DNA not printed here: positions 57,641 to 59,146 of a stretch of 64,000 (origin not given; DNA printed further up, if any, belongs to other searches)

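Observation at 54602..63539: Tightly coupled seven-gene operon predicted to build and amidate a non-canonical peptidoglycan side chain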

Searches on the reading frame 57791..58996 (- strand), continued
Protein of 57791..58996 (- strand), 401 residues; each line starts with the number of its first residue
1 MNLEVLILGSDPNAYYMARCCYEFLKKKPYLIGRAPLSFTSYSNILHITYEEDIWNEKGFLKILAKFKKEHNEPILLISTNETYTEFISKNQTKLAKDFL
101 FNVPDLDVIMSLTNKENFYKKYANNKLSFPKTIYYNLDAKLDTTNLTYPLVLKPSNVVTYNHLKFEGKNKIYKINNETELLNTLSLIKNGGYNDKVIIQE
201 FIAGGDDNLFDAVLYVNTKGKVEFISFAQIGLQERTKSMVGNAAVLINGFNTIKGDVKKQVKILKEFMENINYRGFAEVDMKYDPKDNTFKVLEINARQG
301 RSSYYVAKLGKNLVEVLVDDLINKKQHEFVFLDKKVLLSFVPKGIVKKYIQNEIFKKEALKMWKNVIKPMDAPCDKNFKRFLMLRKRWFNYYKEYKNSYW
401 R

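Call 35: get_annotated_region(hit=H1, flank=5000)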
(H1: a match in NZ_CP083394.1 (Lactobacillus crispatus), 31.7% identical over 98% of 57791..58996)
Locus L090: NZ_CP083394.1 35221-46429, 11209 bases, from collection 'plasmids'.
description: Lactobacillus crispatus strain Lc116 plasmid p1, complete sequence
organism: Lactobacillus crispatus (NCBI taxid 47770)
taxonomy: Bacteria; Bacillota; Bacilli; Lactobacillales; Lactobacillaceae; Lactobacillus; Lactobacillus crispatus
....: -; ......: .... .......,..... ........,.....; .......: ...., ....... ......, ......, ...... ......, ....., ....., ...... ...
typing (MOB-suite, as given by PLSDB): non-mobilizable
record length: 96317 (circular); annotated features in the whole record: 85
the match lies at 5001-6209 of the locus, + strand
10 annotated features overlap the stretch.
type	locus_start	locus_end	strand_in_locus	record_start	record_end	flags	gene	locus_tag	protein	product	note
CDS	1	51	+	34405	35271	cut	-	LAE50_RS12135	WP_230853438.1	transposase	GO:0006313 - DNA transposition [Evidence IEA]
CDS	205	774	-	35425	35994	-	-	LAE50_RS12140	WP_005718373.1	DNA-3-methyladenine glycosylase I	GO:0006284 - base-excision repair [Evidence IEA]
CDS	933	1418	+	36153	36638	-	-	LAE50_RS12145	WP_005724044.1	hypothetical protein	-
CDS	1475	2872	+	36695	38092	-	-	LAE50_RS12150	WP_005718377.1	metallophosphoesterase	-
CDS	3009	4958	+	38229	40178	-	asnB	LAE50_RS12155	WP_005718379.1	asparagine synthase (glutamine-hydrolyzing)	GO:0006529 - asparagine biosynthetic process [Evidence IEA]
CDS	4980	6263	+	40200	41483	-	-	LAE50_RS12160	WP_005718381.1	hypothetical protein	-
CDS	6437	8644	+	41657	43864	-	nrdD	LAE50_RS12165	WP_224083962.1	anaerobic ribonucleoside-triphosphate reductase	GO:0006260 - DNA replication [Evidence IEA]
CDS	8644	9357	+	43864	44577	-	nrdG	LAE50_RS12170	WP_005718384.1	anaerobic ribonucleoside-triphosphate reductase activating protein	GO:0009265 - 2'-deoxyribonucleotide biosynthetic process [Evidence IEA]; GO:0051353 - positive regulation of ...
CDS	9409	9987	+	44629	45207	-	-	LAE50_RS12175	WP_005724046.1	iron-sulfur cluster assembly protein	-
CDS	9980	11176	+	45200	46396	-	-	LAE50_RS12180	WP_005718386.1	DUF438 domain-containing protein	-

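Call 39: search_protein_families(library=pfam, proteins=[L068:2702-3619:-, L068:3622-4578:-, L068:4597-5547:-, L068:5648-6793:+, L068:11062-12678:+, L068:12699-13823:+, L068:13896-14810:+, L068:14840-15424:+, L068:15522-16781:+, L068:1838-2701:-], max_evalue=0.0001)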
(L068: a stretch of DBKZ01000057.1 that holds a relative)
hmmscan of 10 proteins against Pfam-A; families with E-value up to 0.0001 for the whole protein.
L068:2702-3619:- (305 aa): 2 families
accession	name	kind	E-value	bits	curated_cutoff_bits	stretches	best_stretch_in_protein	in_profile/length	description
PF02873.21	MurB_C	-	3.9e-34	117.2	27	1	202-299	3-99/99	UDP-N-acetylenolpyruvoylglucosamine reductase, C-terminal domain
PF01565.28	FAD_binding_4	-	2.3e-24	86.1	26.4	1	36-164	2-137/139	FAD binding domain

L068:3622-4578:- (318 aa): 3 families
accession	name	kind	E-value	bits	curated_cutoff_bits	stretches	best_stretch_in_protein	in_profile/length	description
PF00480.26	ROK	-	3.1e-74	250.6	22.9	1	4-313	2-290/294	ROK family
PF01869.26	BcrAD_BadFG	-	4.1e-06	27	31.5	1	4-72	1-71/271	BadF/BadG/BcrA/BcrD ATPase family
PF05378.19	Hydant_A_N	-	6.3e-05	23.2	25.2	1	3-75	1-69/176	Hydantoinase/oxoprolinase N-terminal region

L068:4597-5547:- (316 aa): 2 families
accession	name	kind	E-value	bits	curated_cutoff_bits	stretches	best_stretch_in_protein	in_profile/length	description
PF07475.17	Hpr_kinase_C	-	3.1e-70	235.6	33.3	1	136-304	2-170/171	HPr Serine kinase C-terminal domain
PF02603.21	Hpr_kinase_N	-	4.9e-38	130.4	24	1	9-133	1-125/125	HPr Serine kinase N terminus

L068:5648-6793:+ (381 aa): 3 families
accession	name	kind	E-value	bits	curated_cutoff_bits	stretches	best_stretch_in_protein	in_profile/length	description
PF06071.19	YchF-GTPase_C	-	1.4e-37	128.1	27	1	295-380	1-84/84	Protein of unknown function (DUF933)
PF01926.29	MMR_HSR1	-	1.5e-22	80.3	21.9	1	17-121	2-86/113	50S ribosome-binding GTPase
PF02421.24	FeoB_N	-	7.2e-10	39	27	1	17-62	3-48/156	Ferrous iron transport protein B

L068:11062-12678:+ (538 aa): 2 families
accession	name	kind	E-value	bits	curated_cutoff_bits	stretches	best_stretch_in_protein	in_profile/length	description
PF01943.22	Polysacc_synt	-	9.1e-25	88.1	28.2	1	10-271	2-232/274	Polysaccharide biosynthesis protein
PF01554.23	MatE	-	1.6e-06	28.3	24.9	1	295-417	34-159/161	MatE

L068:12699-13823:+ (374 aa): 2 families
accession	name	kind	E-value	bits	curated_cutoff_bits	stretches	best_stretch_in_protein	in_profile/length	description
PF01168.26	Ala_racemase_N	-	1.6e-69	234.4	24.1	1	11-237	1-220/220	Alanine racemase, N-terminal domain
PF00842.27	Ala_racemase_C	-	6.7e-52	174.8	25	1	250-372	1-126/127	Alanine racemase, C-terminal domain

L068:13896-14810:+ (304 aa): 3 families
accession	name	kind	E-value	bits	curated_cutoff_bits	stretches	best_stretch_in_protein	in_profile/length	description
PF12146.15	Hydrolase_4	-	1.2e-46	159.4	27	1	29-289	2-238/239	Serine aminopeptidase, S33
PF00561.26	Abhydrolase_1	-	1.1e-15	58.5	25.8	1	36-286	5-241/245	alpha/beta hydrolase fold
PF12697.13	Abhydrolase_6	-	2.9e-06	28.5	26.3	1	36-193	3-141/217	Alpha/beta hydrolase family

L068:14840-15424:+ (194 aa): 0 families

L068:15522-16781:+ (419 aa): 1 family
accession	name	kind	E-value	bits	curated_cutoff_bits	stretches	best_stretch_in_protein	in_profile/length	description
PF01841.26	Transglut_core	-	3.6e-12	47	23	1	188-278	7-107/108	Transglutaminase-like superfamily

L068:1838-2701:- (287 aa): 3 families
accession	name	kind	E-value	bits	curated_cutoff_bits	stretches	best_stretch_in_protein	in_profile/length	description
PF03668.21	RapZ-like_N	-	1.3e-47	161.9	25.4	1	1-159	1-157/158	RapZ-like N-terminal domain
PF22740.1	PapZ_C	-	4.4e-44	150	27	1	164-283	1-120/121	RapZ C-terminal domain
PF13238.12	AAA_18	-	5.9e-05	24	29.4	0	5-103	2-112/128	AAA domain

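Call 42: get_annotated_region(hit=H5, flank=7000)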
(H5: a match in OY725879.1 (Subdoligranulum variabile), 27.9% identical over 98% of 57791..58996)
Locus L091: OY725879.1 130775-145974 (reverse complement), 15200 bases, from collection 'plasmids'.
description: Subdoligranulum variabile strain Subdoligranulum variabile TSDC17.2-1.1 genome assembly, plasmid: 45
organism: Subdoligranulum variabile (NCBI taxid 214851)
taxonomy: Bacteria; Bacillota; Clostridia; Eubacteriales; Oscillospiraceae; Subdoligranulum; Subdoligranulum variabile
host: -; source: -; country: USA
typing (MOB-suite, as given by PLSDB): non-mobilizable
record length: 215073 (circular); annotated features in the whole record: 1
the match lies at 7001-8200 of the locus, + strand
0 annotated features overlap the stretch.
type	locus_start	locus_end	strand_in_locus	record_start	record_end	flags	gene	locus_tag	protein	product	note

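Call 43: get_annotated_region(hit=H2, flank=6000)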
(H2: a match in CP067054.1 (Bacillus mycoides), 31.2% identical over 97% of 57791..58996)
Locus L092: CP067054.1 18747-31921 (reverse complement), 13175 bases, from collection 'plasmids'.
description: Bacillus mycoides strain JAS 83/3 plasmid pl546, complete sequence
organism: Bacillus mycoides (NCBI taxid 1405)
taxonomy: Bacteria; Bacillota; Bacilli; Bacillales; Bacillaceae; Bacillus; Bacillus mycoides
host: -; source: soil; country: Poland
typing (MOB-suite, as given by PLSDB): conjugative; replicon rep_cluster_1738; relaxase MOBP; mating-pair formation MPF_T
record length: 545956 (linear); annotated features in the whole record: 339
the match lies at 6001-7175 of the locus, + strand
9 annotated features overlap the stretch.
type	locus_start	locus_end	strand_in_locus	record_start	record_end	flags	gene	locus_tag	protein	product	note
CDS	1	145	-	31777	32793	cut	-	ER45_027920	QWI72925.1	ABC transporter substrate-binding protein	-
CDS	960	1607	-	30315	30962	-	-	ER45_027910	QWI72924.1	response regulator transcription factor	-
CDS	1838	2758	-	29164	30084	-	-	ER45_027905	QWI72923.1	DMT family transporter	-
CDS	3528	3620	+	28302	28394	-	-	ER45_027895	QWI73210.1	helix-turn-helix domain-containing protein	-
CDS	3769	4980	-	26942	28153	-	-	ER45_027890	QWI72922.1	MFS transporter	-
CDS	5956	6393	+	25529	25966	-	-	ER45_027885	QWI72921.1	hypothetical protein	-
CDS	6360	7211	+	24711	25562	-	-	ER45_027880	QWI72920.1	hypothetical protein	-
CDS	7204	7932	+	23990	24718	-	-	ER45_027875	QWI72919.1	amino acid racemase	-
CDS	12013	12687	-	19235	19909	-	-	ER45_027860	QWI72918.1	response regulator transcription factor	-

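Call 46: search_protein_families(library=pfam, proteins=[P0154, P0163, P0169, P0178, P0181, P0192, P0238, P0245, P0254, P0241], max_evalue=0.0001)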
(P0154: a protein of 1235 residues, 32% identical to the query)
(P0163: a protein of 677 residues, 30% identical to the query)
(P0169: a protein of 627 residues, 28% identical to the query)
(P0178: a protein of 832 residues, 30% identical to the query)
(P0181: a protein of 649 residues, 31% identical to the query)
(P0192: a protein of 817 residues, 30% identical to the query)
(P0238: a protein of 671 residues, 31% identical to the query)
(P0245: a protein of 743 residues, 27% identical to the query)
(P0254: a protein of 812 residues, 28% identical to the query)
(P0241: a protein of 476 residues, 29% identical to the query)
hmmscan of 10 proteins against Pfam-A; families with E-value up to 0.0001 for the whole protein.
P0154 (1235 aa): 3 families
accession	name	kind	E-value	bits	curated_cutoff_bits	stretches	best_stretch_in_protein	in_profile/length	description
PF01041.23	DegT_DnrJ_EryC1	-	3.3e-17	63.2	19.8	1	43-181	56-192/360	DegT/DnrJ/EryC1/StrS aminotransferase family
PF02388.22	FemAB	-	2.5e-12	46.8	24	1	1131-1222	315-405/406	FemAB family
PF13480.13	Acetyltransf_6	-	4e-05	24.2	22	1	1049-1180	7-140/143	Acetyltransferase (GNAT) domain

P0163 (677 aa): 1 family
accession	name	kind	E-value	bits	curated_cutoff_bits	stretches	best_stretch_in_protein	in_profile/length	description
PF01177.27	Asp_Glu_race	-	3.2e-40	138.6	31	1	437-655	3-210/211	Asp/Glu/Hydantoin racemase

P0169 (627 aa): 1 family
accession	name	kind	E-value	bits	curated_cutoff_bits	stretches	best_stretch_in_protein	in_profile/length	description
PF00072.30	Response_reg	-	1.1e-17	64.7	30.2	1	24-132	1-110/111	Response regulator receiver domain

P0178 (832 aa): 1 family
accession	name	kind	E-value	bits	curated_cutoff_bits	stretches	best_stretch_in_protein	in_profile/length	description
PF01041.23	DegT_DnrJ_EryC1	-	1.2e-15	58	19.8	1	49-183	61-192/360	DegT/DnrJ/EryC1/StrS aminotransferase family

P0181 (649 aa): 1 family
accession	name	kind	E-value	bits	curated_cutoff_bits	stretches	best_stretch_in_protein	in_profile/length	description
PF01177.27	Asp_Glu_race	-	9.8e-42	143.6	31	1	421-635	1-208/211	Asp/Glu/Hydantoin racemase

P0192 (817 aa): 2 families
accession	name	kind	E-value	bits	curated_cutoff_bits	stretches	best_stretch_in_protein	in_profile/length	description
PF01041.23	DegT_DnrJ_EryC1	-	1.4e-14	54.5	19.8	1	48-171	64-187/360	DegT/DnrJ/EryC1/StrS aminotransferase family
PF15632.11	ATPgrasp_Ter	-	1.8e-05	25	29.1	1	669-738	42-109/131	ATP-grasp in the biosynthetic pathway with Ter operon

P0238 (671 aa): 2 families
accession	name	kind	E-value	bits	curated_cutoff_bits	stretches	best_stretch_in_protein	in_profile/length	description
PF01177.27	Asp_Glu_race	-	1.1e-31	110.7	31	1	437-632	1-186/211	Asp/Glu/Hydantoin racemase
PF02786.22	CPSase_L_D2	-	4.4e-06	26.8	19.8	1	125-328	2-201/211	Carbamoyl-phosphate synthase L chain, ATP binding domain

P0245 (743 aa): 4 families
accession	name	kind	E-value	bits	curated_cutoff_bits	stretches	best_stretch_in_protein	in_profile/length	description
PF02388.22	FemAB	-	1.6e-10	40.8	24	1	129-221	147-236/406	FemAB family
PF02786.22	CPSase_L_D2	-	3.6e-06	27.1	19.8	1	561-643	102-186/211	Carbamoyl-phosphate synthase L chain, ATP binding domain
PF13480.13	Acetyltransf_6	-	3.9e-06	27.5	22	1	155-282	3-137/143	Acetyltransferase (GNAT) domain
PF02655.19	ATP-grasp_3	-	4.1e-05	24.2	23.2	1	531-637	63-157/160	ATP-grasp domain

P0254 (812 aa): 1 family
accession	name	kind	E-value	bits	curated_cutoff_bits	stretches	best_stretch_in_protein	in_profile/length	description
PF01041.23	DegT_DnrJ_EryC1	-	3.9e-21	76.1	19.8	1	49-174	65-190/360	DegT/DnrJ/EryC1/StrS aminotransferase family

P0241 (476 aa): 1 family
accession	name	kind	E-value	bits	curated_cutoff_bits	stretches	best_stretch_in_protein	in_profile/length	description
PF00994.29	MoCF_biosynth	-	8.5e-20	71.4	26.6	1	361-461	44-144/144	Probable molybdopterin binding domain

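Call 50: find_homologous_proteins(query=L075:8001-9227:+)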
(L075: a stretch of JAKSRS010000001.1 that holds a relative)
Query L075:8001-9227:+ (408 aa): 2035 proteins with E <= 0.001 among 3486 candidates; the best 120 are listed.
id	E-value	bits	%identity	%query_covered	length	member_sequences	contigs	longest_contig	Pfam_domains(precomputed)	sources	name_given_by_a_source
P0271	1.5e-276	934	100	100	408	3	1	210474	-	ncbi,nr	ncbi:MAG: hypothetical protein MJ123_00475 [Lachnospiraceae bacterium]|nr:hypothetical protein [Lach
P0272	7.6e-248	840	88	100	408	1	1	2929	-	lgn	-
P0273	8.7e-229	777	82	100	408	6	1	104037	-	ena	-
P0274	1.5e-218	743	79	100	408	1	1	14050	-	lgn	-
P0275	1.0e-209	714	76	97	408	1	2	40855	-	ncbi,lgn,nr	ncbi:MAG: hypothetical protein MJ107_02065 [Lachnospiraceae bacterium]|nr:hypothetical protein [Lach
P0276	1.2e-209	714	76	100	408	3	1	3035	-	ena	-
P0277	2.1e-208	710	76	97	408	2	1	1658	-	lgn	-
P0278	6.2e-206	702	75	97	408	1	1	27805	-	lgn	-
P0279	1.9e-205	700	75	100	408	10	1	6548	-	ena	-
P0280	2.5e-205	700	75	100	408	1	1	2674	-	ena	-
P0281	3.6e-204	696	74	100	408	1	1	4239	-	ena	-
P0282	4.7e-203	692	74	97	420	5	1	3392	-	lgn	-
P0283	5.3e-203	692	74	100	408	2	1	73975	-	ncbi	-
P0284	7.0e-203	692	74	100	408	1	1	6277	-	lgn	-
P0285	1.9e-200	684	74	100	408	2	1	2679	-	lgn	-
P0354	7.7e-143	494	55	98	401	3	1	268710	-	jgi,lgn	jgi:D-aspartate ligase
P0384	1.1e-133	464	53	99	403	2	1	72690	PF02655.20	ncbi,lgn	ncbi:MAG: ATP-grasp domain-containing protein [Ignavibacteriales bacterium]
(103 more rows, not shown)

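Call 51: find_encoding_contigs(protein=P0384, flank=8000, max_places=1)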
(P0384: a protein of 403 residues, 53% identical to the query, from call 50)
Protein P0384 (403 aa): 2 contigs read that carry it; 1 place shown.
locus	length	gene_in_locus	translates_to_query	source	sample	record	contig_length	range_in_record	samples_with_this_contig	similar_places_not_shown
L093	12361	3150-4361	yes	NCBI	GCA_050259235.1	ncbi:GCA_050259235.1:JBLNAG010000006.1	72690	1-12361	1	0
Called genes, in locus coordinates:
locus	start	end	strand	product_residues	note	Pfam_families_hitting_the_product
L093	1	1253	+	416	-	PF16403:Bact_surface_Ig-like (faint), PF03174:CHB_HEX_C (faint)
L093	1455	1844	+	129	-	PF08000:bPH_1, PF14470:bPH_3 (weak)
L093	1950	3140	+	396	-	PF01168:Ala_racemase_N, PF00842:Ala_racemase_C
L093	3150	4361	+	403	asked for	PF02655:ATP-grasp_3 (weak)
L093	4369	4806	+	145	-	PF02502:LacAB_rpiB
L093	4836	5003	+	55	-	PF06612:DUF1146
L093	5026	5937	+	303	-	PF08486:SpoIID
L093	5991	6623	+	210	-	PF01551:Peptidase_M23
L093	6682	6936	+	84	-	PF12116:SpoIIID, PF20828:ATV_ORF273 (weak)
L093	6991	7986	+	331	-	PF06723:MreB_Mbl, PF00022:Actin, PF00012:HSP70, PF06277:EutA (weak), PF14450:FtsA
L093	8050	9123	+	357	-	PF00953:Glycos_transf_4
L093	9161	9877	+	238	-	PF04239:DUF421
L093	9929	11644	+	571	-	-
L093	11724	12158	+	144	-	PF00293:NUDIX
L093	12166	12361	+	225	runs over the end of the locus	-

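Call 52: find_encoding_contigs(protein=P0354, flank=8000, max_places=1)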
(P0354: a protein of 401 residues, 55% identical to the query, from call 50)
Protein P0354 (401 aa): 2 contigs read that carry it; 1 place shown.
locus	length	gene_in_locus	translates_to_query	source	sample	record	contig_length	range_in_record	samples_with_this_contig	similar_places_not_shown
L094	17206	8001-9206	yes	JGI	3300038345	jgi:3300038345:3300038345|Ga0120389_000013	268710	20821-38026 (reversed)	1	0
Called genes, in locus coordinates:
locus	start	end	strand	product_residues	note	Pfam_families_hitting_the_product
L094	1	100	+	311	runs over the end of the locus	PF02463:SMC_N (weak), PF00005:ABC_tran, PF13304:AAA_21 (weak), PF13732:DrrA1-3_C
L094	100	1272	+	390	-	PF12679:ABC2_membrane_2 (faint), PF12698:ABC2_membrane_3, PF01061:ABC2_membrane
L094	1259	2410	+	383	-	PF12698:ABC2_membrane_3, PF01061:ABC2_membrane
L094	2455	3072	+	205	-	PF01966:HD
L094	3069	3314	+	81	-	PF06961:DUF1294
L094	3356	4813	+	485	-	PF00144:Beta-lactamase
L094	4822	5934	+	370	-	PF00583:Acetyltransf_1, PF13302:Acetyltransf_3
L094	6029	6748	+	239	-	PF00117:GATase, PF07722:Peptidase_C26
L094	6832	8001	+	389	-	PF01168:Ala_racemase_N, PF00842:Ala_racemase_C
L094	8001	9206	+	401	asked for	-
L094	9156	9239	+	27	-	-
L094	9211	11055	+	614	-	PF12481:DUF3700 (weak), PF13522:GATase_6, PF13537:GATase_7, PF00733:Asn_synthase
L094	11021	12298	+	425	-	PF00202:Aminotran_3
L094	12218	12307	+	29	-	-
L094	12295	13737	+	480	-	PF01225:Mur_ligase, PF08245:Mur_ligase_M, PF02875:Mur_ligase_C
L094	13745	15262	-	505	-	PF08245:Mur_ligase_M, PF02875:Mur_ligase_C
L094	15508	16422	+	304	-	PF01381:HTH_3, PF12844:HTH_19, PF13443:HTH_26, PF13560:HTH_31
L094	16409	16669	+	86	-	-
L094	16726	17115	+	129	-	-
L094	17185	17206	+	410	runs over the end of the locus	PF03952:Enolase_N, PF00113:Enolase_C, PF13378:MR_MLE_C (weak)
